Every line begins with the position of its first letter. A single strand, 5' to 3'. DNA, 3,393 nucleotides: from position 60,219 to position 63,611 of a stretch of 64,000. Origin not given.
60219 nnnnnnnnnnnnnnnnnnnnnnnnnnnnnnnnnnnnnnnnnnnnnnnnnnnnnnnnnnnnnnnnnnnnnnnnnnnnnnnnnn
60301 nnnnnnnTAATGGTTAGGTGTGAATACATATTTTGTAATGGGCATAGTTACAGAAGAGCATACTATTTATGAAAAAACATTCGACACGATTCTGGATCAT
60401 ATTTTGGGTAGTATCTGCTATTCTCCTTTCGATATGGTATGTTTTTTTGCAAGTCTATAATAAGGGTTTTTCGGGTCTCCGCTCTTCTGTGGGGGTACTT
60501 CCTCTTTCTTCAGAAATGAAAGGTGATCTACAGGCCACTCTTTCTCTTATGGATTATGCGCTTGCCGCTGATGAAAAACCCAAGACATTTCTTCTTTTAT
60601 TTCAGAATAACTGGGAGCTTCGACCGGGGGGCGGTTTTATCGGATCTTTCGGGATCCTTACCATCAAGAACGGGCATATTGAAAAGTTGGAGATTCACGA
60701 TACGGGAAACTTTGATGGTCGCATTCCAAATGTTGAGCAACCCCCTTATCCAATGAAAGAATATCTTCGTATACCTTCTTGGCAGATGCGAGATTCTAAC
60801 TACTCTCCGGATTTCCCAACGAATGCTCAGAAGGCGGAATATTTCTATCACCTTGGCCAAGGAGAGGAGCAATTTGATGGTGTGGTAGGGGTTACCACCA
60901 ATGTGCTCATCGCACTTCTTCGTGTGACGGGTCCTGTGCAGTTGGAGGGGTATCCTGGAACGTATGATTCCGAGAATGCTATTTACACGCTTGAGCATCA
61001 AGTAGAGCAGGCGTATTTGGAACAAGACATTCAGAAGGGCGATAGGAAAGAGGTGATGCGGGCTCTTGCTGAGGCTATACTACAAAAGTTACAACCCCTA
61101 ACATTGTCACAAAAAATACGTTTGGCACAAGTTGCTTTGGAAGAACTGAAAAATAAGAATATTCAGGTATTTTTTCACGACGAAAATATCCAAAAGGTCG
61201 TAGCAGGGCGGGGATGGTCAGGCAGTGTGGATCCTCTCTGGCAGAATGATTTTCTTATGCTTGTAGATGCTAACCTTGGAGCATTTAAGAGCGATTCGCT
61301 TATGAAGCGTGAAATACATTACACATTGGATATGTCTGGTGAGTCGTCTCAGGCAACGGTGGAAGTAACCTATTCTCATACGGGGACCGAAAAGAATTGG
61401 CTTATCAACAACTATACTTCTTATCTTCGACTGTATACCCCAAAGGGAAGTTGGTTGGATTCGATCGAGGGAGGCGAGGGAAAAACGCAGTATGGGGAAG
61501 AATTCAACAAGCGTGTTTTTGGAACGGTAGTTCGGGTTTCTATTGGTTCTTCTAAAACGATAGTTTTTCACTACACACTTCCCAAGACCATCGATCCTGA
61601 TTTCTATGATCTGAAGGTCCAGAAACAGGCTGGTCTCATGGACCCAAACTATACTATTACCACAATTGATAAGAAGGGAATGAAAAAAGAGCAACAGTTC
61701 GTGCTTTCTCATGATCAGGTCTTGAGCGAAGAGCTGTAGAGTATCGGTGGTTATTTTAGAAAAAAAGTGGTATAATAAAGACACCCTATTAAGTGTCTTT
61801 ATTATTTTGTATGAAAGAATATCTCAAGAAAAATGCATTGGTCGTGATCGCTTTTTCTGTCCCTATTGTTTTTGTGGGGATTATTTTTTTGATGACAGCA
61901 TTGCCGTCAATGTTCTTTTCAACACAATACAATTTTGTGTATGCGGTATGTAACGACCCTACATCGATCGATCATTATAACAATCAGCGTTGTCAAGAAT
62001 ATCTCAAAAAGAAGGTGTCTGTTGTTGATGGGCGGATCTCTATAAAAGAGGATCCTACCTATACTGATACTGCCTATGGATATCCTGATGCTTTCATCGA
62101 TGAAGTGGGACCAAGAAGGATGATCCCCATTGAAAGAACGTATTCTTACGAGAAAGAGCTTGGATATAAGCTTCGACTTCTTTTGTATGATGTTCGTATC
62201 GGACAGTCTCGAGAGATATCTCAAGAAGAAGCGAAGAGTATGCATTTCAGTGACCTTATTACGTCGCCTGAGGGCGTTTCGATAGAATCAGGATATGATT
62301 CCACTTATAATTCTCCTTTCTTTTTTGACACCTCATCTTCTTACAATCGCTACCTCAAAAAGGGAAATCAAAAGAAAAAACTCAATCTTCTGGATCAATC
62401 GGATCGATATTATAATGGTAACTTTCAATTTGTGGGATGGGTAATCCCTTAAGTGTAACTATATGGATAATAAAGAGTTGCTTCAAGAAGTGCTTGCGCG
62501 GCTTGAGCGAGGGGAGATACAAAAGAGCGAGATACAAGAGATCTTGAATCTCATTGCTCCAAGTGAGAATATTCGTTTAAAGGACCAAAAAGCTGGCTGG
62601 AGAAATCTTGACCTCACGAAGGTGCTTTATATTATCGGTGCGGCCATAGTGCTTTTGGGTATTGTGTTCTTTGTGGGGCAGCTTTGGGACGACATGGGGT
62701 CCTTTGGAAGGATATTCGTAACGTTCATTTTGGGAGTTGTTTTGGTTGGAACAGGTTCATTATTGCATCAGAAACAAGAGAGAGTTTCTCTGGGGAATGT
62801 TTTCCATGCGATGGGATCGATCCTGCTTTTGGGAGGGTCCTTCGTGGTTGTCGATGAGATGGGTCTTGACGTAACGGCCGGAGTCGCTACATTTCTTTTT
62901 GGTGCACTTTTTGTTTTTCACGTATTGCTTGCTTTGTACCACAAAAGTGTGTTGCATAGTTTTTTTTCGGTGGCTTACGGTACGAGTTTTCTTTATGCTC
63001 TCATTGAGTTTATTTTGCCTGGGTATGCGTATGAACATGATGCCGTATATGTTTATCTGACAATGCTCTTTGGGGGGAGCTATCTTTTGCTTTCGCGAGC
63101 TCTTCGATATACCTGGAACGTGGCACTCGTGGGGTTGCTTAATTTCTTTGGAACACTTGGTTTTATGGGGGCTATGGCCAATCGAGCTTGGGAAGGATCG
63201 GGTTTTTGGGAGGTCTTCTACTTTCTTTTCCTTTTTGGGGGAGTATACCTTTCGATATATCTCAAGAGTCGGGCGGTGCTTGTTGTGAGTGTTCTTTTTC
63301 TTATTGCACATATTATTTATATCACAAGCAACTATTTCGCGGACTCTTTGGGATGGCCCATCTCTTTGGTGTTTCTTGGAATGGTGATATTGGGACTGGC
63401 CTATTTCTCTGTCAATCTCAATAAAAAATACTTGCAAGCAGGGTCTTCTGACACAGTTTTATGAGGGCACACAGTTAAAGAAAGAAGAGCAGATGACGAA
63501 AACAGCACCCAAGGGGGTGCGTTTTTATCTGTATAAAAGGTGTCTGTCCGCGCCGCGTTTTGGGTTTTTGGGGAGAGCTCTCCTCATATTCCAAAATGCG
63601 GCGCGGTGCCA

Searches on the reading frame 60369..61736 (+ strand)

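Call 68: search_protein_families(library=pfam, proteins=[window:60369-61736:+], max_evalue=0.00001)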
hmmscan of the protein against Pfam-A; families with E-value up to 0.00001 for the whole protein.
window:60369-61736:+ (456 aa): 1 family
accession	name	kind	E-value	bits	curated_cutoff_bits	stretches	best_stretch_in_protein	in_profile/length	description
PF13196.11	DUF4012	-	2.2e-30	106.5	28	1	70-212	2-143/144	Protein of unknown function (DUF4012)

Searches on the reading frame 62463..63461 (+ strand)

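Call 68: search_protein_families(library=pfam, proteins=[window:62463-63461:+], max_evalue=0.00001)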
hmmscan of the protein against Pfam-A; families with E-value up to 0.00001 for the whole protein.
window:62463-63461:+ (333 aa): 1 family
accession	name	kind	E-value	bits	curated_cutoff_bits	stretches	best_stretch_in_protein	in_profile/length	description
PF09925.14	DUF2157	-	2.1e-10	40.9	32.4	1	16-153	6-138/146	Predicted membrane protein (DUF2157)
